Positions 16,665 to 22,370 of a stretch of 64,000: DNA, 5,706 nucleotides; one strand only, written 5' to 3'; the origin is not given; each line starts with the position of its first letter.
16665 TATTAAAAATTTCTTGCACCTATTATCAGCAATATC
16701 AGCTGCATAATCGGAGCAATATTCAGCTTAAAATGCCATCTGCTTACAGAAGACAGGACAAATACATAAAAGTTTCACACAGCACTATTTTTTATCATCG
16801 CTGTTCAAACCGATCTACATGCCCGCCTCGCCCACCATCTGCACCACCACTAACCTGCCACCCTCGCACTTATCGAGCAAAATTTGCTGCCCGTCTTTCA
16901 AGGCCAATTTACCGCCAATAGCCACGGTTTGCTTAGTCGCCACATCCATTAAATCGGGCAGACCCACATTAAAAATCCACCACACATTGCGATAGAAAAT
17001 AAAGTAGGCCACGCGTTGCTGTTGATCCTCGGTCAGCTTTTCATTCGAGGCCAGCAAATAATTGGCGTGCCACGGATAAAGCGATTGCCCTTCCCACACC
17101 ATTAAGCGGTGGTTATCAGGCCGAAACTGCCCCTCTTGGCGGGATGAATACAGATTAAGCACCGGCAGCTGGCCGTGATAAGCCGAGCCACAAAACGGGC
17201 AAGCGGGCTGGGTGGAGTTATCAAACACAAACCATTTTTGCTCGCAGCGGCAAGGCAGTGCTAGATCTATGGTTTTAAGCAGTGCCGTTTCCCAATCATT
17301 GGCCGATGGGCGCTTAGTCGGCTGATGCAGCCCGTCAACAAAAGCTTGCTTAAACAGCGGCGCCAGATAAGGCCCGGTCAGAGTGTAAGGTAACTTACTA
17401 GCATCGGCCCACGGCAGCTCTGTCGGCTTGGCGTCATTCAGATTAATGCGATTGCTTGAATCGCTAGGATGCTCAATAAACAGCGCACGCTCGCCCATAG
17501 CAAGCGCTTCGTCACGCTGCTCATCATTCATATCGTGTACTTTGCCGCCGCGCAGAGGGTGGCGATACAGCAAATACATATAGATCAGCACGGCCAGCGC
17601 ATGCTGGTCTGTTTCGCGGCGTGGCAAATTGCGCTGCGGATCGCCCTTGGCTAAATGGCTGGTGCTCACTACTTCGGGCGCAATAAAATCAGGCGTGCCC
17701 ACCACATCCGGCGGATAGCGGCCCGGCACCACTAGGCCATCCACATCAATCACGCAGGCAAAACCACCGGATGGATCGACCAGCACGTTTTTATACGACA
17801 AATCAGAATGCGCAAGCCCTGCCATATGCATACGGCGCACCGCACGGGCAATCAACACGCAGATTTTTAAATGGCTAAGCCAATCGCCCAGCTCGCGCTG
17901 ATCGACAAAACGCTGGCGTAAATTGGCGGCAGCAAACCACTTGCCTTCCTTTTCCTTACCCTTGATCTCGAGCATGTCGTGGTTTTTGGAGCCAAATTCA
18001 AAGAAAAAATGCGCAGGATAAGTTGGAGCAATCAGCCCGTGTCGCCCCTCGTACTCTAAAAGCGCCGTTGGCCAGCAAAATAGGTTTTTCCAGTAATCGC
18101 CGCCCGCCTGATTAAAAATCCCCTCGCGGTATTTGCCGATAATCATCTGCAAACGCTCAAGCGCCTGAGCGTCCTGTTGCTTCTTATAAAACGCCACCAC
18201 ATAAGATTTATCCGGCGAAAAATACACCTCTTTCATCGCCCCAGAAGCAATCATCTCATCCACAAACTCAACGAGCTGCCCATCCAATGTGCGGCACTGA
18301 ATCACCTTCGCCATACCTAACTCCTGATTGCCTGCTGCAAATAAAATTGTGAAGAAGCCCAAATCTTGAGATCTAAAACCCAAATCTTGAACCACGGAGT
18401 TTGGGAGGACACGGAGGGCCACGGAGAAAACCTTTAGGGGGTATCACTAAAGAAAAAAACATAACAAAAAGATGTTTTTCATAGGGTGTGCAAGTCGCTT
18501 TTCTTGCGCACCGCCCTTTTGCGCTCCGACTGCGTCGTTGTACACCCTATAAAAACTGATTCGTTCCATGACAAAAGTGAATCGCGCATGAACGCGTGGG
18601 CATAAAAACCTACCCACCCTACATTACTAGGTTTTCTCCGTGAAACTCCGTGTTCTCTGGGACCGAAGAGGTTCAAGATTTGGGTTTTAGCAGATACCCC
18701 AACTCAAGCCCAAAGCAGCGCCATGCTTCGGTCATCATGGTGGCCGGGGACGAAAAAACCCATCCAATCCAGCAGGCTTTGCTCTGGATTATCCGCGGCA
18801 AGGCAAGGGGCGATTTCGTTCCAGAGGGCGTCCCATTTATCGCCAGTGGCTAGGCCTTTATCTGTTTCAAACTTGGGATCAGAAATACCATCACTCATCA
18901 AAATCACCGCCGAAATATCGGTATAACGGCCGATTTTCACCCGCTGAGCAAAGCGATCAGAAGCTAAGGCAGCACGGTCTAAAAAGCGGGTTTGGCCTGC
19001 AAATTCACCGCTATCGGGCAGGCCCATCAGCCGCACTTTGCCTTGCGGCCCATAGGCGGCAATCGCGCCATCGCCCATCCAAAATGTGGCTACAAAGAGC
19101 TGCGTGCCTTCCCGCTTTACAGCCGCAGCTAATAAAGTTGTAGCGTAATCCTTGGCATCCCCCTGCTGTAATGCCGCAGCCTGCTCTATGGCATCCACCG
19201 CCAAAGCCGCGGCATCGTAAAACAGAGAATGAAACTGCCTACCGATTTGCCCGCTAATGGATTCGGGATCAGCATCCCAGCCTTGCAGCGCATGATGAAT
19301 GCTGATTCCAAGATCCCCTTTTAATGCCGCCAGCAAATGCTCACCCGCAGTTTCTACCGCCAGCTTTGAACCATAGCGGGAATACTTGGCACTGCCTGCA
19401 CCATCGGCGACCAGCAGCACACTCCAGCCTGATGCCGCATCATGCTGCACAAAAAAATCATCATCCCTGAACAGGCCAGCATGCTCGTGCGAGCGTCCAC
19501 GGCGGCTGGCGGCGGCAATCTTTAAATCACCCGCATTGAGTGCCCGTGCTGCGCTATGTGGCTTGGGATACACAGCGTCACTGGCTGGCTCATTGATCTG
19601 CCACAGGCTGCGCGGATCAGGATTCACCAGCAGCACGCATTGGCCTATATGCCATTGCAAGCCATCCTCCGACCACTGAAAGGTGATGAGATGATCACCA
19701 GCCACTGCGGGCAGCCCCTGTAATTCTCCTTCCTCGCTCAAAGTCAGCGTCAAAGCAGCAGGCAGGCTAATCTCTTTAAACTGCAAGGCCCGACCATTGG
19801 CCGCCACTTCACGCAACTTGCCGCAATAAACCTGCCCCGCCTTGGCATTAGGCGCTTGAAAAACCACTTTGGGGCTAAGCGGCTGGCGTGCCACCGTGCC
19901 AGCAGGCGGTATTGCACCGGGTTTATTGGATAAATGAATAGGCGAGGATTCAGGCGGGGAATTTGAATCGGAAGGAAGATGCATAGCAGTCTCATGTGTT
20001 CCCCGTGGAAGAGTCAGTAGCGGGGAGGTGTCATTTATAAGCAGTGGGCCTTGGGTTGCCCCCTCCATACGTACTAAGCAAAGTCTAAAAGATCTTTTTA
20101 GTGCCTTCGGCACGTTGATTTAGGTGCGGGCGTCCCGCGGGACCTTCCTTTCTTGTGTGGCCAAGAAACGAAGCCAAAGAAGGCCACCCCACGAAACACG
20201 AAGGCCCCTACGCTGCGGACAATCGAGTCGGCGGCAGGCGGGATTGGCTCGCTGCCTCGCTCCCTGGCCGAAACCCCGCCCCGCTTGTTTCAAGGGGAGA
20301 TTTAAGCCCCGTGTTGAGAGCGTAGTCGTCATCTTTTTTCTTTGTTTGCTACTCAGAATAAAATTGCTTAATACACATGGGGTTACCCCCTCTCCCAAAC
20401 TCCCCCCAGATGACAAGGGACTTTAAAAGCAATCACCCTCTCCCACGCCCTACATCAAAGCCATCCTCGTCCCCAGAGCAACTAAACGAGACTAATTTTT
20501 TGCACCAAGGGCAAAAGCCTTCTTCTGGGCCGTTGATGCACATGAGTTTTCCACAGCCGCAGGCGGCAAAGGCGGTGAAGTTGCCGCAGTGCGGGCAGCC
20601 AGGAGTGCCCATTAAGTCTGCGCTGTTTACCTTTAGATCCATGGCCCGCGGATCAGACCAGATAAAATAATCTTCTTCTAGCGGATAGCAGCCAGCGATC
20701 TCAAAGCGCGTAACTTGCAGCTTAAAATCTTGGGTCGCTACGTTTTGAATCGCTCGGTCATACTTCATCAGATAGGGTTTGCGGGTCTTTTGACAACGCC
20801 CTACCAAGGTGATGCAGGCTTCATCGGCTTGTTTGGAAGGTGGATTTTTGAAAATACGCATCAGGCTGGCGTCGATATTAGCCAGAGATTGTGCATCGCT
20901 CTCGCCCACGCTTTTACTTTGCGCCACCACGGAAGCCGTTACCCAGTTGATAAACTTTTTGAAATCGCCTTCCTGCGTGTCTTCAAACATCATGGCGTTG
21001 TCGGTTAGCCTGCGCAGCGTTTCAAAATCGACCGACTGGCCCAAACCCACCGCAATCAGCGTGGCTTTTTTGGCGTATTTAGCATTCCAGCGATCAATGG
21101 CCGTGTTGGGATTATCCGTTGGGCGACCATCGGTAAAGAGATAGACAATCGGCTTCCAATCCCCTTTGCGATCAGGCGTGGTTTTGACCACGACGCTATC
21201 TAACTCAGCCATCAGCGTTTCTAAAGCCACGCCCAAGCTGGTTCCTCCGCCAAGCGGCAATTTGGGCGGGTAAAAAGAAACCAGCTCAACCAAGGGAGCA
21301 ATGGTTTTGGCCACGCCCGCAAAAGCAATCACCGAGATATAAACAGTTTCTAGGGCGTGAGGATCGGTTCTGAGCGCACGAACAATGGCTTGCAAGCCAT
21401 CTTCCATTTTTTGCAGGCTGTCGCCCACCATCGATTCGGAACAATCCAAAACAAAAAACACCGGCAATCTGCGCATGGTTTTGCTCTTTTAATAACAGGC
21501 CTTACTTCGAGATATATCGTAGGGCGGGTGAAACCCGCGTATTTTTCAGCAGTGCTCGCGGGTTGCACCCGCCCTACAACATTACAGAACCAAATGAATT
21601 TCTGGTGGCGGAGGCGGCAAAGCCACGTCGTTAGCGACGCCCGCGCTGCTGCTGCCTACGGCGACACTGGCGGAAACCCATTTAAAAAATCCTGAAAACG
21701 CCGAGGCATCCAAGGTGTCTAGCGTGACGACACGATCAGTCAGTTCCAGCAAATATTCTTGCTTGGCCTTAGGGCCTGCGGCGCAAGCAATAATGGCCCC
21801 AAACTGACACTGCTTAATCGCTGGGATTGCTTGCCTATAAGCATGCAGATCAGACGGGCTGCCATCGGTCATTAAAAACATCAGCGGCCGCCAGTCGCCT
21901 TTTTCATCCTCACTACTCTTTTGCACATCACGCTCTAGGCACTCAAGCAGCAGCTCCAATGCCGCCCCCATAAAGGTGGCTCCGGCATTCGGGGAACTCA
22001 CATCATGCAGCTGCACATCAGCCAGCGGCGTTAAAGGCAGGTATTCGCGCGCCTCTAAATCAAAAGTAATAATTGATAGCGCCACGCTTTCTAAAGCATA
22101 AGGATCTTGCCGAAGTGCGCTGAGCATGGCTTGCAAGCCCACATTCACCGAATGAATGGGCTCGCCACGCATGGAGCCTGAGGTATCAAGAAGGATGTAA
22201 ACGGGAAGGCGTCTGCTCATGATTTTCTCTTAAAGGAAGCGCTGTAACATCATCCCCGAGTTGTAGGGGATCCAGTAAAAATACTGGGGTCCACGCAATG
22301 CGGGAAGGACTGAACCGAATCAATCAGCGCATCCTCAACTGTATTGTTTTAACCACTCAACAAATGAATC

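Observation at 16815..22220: Expanded TerY-phosphorylation module: two vWA proteins, PP2C and kinase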

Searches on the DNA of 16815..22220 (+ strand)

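Call 7: search_dna_similar(query=window:16815-22220:+, collection=ecoli_genomes, mode=near, max_rows=8)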
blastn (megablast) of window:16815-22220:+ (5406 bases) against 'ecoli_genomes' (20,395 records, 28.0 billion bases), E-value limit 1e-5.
No match.

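Call 8: search_dna_similar(query=window:16815-22220:+, collection=plasmids, mode=near, max_rows=12)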
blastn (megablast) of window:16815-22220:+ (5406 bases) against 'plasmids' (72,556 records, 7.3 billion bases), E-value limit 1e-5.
Records with a match: 1; places in all: 2; records where one place covers at least 80% of the query: 0.
Best place of each record, by identity: 90-95% 1.
By first word of the organism name: Iodobacter 1.
By predicted mobility (MOB-suite, as given by PLSDB): mobilizable 1.
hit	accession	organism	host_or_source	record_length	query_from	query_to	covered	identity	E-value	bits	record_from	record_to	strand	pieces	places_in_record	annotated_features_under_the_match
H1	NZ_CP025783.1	Iodobacter fluviatilis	whole organism,Glacial lake sediment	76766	3269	3475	4%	90.4%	1e-69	274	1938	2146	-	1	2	none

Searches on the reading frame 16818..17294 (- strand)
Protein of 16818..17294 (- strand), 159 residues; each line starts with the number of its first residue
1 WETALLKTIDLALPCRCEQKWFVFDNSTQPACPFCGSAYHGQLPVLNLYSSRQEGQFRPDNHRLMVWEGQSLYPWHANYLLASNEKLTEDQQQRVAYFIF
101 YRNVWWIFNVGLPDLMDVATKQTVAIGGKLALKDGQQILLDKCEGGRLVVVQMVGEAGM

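Call 59: predict_structure(alignment_id=A4)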
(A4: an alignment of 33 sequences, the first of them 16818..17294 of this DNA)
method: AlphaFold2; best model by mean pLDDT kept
length: 159 residues; sequences in the alignment: 33
mean_pLDDT: 80.7   pTM: 0.77
mean pLDDT of the five models: 80.7, 80.2, 77.1, 67.5, 65.9
residues with pLDDT >= 90: 72; 70-90: 55; 50-70: 16; < 50: 16
segments of 3 or more residues with pLDDT < 50: 1-12
pLDDT, mean of each block of 10 residues (from residue 1): 31 52 64 75 88 89 80 90 80 92 93 96 97 96 94 71
secondary structure, 60 per line:
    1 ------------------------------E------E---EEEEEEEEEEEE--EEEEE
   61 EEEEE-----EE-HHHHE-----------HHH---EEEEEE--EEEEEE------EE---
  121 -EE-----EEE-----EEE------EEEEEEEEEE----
elements in order: E42-53 E56-65 H74-77 E96-101 E104-109 E129-131 E137-139 E146-155

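Call 61: fold_search(model_id=the predicted structure, library=pdb)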
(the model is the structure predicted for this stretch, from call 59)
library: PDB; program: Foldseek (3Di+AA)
matches with E <= 10: 374; with E <= 0.001: 0
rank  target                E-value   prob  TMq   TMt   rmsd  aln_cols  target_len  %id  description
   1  6hc1_A                2.9e-03  1.00  0.43  0.64   6.0       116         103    9  Bdellovibrio bacteriovorus DgcB FHA in complex with phosphorylated N-terminal peptide (released 2019-08-28)
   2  5a8i                  3.2e-03  1.00  0.45  0.58   6.0       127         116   11  Crystal structure of the FHA domain of ArnA from Sulfolobus acidocaldarius (released 2016-06-22)
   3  6ccd                  3.4e-03  1.00  0.35  0.51   6.5       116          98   18  The crystal structure of Mycobacterium tuberculosis Rv1747 FHA-1 (released 2018-06-20)
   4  6hc0_D                4.7e-03  1.00  0.43  0.63   5.5       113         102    9  Bdellovibrio bacteriovorus DgcB FHA domain, tail complex (released 2019-08-28)
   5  7rj3_B                5.0e-03  1.00  0.36  0.51   6.1       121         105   13  Crystal Structure of the Forkhead Associated (FHA) Domain of the Glycogen Accumulation Regulator (GarA) from Mycobacte (released 2021-07-28)
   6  1ujx_MODEL_1_A        5.5e-03  1.00  0.37  0.47   6.4       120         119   12  The forkhead associated (FHA) domain like structure from mouse polynucleotide kinase 3'-phosphatase (released 2004-02-12)
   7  3kt9                  6.5e-03  1.00  0.40  0.58   5.5       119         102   11  Aprataxin FHA Domain (released 2010-01-26)
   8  3elv_B                6.5e-03  1.00  0.39  0.43   7.1       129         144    9  Crystal Structure of Full-Length Yeast Pml1p (released 2009-02-10)
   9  6hc0_C                7.6e-03  1.00  0.43  0.63   5.2       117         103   10  Bdellovibrio bacteriovorus DgcB FHA domain, tail complex (released 2019-08-28)
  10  3els                  8.1e-03  0.98  0.34  0.37   8.0       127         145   13  Crystal Structure of Yeast Pml1p, Residues 51-204 (released 2009-02-10)
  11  7dco_Y                8.5e-03  0.99  0.38  0.35   7.2       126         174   13  Cryo-EM structure of the activated spliceosome (Bact complex) at an atomic resolution of 2.5 angstrom (released 2021-03-17)
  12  4jon_E                9.0e-03  0.99  0.31  0.39   7.5       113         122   10  Crystal structure of a centrosomal protein 170kDa, transcript variant beta (CEP170) from Homo sapiens at 2.15 A resolu (released 2013-04-17)
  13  5e50_A                9.5e-03  1.00  0.39  0.54   6.2       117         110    7  APLF/XRCC4 complex (released 2015-11-18)
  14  5yyx                  1.0e-02  1.00  0.42  0.53   5.5       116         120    9  Crystal Structure of the MEK1 FHA domain (released 2018-10-10)
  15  2jkd_B                1.1e-02  0.99  0.37  0.40   7.9       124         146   12  Structure of the yeast Pml1 splicing factor and its integration into the RES complex (released 2008-09-26)
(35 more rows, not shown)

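Call 81: search_solved_structures(query=A4, max_evalue=10)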
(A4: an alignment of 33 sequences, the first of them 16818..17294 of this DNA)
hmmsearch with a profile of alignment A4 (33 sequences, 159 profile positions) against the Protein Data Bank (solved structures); distinct sequences matched with E-value up to 10: 5.
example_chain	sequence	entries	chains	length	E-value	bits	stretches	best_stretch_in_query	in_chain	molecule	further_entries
7o37_f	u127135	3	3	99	0.73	12.8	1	15-43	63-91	Cytochrome c oxidase subunit 5B, mitochondrial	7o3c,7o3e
2ldr_A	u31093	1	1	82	0.8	12.7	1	12-49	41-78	E3 ubiquitin-protein ligase CBL-B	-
8pw5_s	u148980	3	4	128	1.2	12.2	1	15-43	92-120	Cytochrome c oxidase subunit 5B, mitochondrial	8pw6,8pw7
4a49_A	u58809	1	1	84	1.3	12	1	12-49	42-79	E3 ubiquitin-protein ligase CBL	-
2k4d_A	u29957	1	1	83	1.4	11.9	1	12-49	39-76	E3 ubiquitin-protein ligase CBL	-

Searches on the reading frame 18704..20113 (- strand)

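Call 4: search_protein_families(library=pfam, proteins=[window:18704-20113:-], max_evalue=0.01)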
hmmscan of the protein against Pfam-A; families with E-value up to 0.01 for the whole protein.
window:18704-20113:- (469 aa): 1 family
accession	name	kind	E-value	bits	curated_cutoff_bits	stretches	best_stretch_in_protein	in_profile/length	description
PF13672.11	PP2C_2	-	2.6e-43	148.5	24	1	205-451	1-208/209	Protein phosphatase 2C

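Call 5: search_protein_families(library=padloc, proteins=[window:18704-20113:-], max_evalue=0.01)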
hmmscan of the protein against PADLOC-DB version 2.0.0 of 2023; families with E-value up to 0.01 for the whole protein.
window:18704-20113:- (469 aa): 0 families

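Call 6: search_protein_families(library=ncbifam, proteins=[window:18704-20113:-], max_evalue=0.001)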
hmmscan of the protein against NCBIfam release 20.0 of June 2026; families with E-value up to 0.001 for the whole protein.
window:18704-20113:- (469 aa): 0 families

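Call 69: search_protein_families(library=padloc, proteins=[window:18704-19984:-], max_evalue=10)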
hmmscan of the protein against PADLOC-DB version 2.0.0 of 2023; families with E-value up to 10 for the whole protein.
window:18704-19984:- (426 aa): 0 families

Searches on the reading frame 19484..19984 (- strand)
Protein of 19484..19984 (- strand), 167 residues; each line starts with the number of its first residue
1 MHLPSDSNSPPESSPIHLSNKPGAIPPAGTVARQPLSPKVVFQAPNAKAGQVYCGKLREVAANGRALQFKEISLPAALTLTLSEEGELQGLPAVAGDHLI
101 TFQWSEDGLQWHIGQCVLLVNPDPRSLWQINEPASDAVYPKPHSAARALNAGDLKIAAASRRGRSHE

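Call 62: search_protein_families(library=pfam, proteins=[window:19504-19984:-], max_evalue=10)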
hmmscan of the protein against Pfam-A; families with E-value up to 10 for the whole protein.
window:19504-19984:- (160 aa): 0 families

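Call 74: predict_structure(alignment_id=A5)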
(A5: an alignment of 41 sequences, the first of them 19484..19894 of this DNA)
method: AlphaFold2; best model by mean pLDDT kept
length: 137 residues; sequences in the alignment: 41
mean_pLDDT: 87.3   pTM: 0.71
mean pLDDT of the five models: 87.3, 86.7, 85.9, 85.4, 84.2
residues with pLDDT >= 90: 80; 70-90: 42; 50-70: 13; < 50: 2
segments of 3 or more residues with pLDDT < 50: none
pLDDT, mean of each block of 10 residues (from residue 1): 81 97 95 88 95 97 97 95 97 85 78 73 79 54
secondary structure, 60 per line:
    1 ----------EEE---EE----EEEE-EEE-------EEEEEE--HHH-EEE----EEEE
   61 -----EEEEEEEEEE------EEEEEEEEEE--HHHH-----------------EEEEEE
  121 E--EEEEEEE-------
elements in order: E11-13 E23-26 E28-30 E38-43 E50-52 E57-60 E66-75 E82-91 H94-97 E115-121 E124-130

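Call 76: fold_search(model_id=the predicted structure, library=pdb)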
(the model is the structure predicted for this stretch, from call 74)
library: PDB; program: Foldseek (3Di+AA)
matches with E <= 10: 1488; with E <= 0.001: 2
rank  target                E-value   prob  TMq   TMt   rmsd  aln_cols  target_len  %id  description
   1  4m02                  3.9e-04  1.00  0.39  0.33   4.7        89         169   11  Middle fragment(residues 494-663) of the binding region of SraP (released 2014-06-18)
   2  6s5w_A                9.1e-04  1.00  0.46  0.57   3.4        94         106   15  Structure of Rib domain 'Rib Long' from Lactobacillus acidophilus (released 2019-12-11)
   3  9avk                  1.7e-03  1.00  0.45  0.58   3.7        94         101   11  Structure of long Rib domain from Limosilactobacillus reuteri (released 2024-05-08)
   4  4nzj                  1.7e-03  1.00  0.40  0.13   6.9        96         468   19  Crystal structure of a putative alpha-galactosidase (BF1418) from Bacteroides fragilis NCTC 9343 at 1.57 A resolution (released 2013-12-25)
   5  6s5w_B                2.4e-03  1.00  0.42  0.53   4.2        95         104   13  Structure of Rib domain 'Rib Long' from Lactobacillus acidophilus (released 2019-12-11)
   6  4m00_A                2.5e-03  1.00  0.42  0.14   4.3        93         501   13  Crystal structure of the ligand binding region of staphylococcal adhesion SraP (released 2014-06-18)
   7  4m03                  2.8e-03  1.00  0.41  0.35   4.2        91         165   13  C-terminal fragment(residues 576-751) of binding region of SraP (released 2014-06-18)
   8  2yhg                  3.1e-03  1.00  0.38  0.16   4.6       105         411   15  Ab initio phasing of a nucleoside hydrolase-related hypothetical protein from Saccharophagus degradans that is associate (released 2011-08-03)
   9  6qvk_1F               3.4e-03  1.00  0.36  0.14   5.3        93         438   12  The cryo-EM structure of bacteriophage phi29 prohead (released 2019-06-12)
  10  8f2o_n                3.4e-03  1.00  0.36  0.14   5.7        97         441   14  Phi-29 expanded, DNA-packaged fiberless prohead (released 2023-11-15)
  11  8f2n_E                3.8e-03  1.00  0.38  0.15   5.5        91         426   12  Phi-29 partially-expanded fiberless prohead (released 2023-11-15)
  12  8uf4_A                4.3e-03  1.00  0.43  0.38   8.9       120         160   13  Crystal structure of wildtype dystroglycan proteolytic domain (juxtamembrane domain) (released 2024-09-11)
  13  8cka_A                4.5e-03  0.98  0.30  0.11  10.7       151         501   14  Deinococcus radidurans HPI S-layer (released 2023-04-19)
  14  6qvk_1A               5.3e-03  1.00  0.34  0.14   5.7        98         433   14  The cryo-EM structure of bacteriophage phi29 prohead (released 2019-06-12)
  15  4ogz_A                6.5e-03  1.00  0.43  0.14   4.2        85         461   13  Crystal structure of a putative alpha-galactosidase/melibiase (BF4189) from Bacteroides fragilis NCTC 9343 at 2.00 A r (released 2014-02-05)
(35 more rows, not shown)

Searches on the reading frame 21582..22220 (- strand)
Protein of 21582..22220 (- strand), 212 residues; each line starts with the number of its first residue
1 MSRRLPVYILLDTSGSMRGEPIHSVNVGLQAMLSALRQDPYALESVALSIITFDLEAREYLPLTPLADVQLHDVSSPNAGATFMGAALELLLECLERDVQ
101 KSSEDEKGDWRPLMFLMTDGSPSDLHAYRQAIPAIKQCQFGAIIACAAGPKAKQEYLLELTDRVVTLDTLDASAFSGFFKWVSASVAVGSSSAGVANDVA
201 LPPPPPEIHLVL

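Call 4: search_protein_families(library=pfam, proteins=[window:21582-22220:-], max_evalue=0.01)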
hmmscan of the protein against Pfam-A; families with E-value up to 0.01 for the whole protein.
window:21582-22220:- (212 aa): 3 families
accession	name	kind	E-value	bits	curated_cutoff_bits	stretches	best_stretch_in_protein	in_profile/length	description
PF00092.34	VWA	-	5.8e-09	36.8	23.8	1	7-160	2-150/174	von Willebrand factor type A domain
PF13519.12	VWA_2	-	1.4e-06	29.3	27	1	7-120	1-106/107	von Willebrand factor type A domain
PF13768.12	VWA_3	-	0.005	17.3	27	0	7-139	3-123/155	von Willebrand factor type A domain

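Call 5: search_protein_families(library=padloc, proteins=[window:21582-22220:-], max_evalue=0.01)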
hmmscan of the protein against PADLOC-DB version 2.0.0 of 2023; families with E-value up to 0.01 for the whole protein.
window:21582-22220:- (212 aa): 0 families

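Call 6: search_protein_families(library=ncbifam, proteins=[window:21582-22220:-], max_evalue=0.001)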
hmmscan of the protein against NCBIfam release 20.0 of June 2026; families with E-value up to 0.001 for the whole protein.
window:21582-22220:- (212 aa): 1 family
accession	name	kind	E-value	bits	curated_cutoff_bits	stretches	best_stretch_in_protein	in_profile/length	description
TIGR03788.1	marine_srt_targ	equivalog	0.00036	19.1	551.65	1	8-125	275-384/629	marine proteobacterial sortase target protein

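Call 69: search_protein_families(library=padloc, proteins=[window:21582-22220:-], max_evalue=10)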
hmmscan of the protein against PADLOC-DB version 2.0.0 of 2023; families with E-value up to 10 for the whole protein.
window:21582-22220:- (212 aa): 0 families
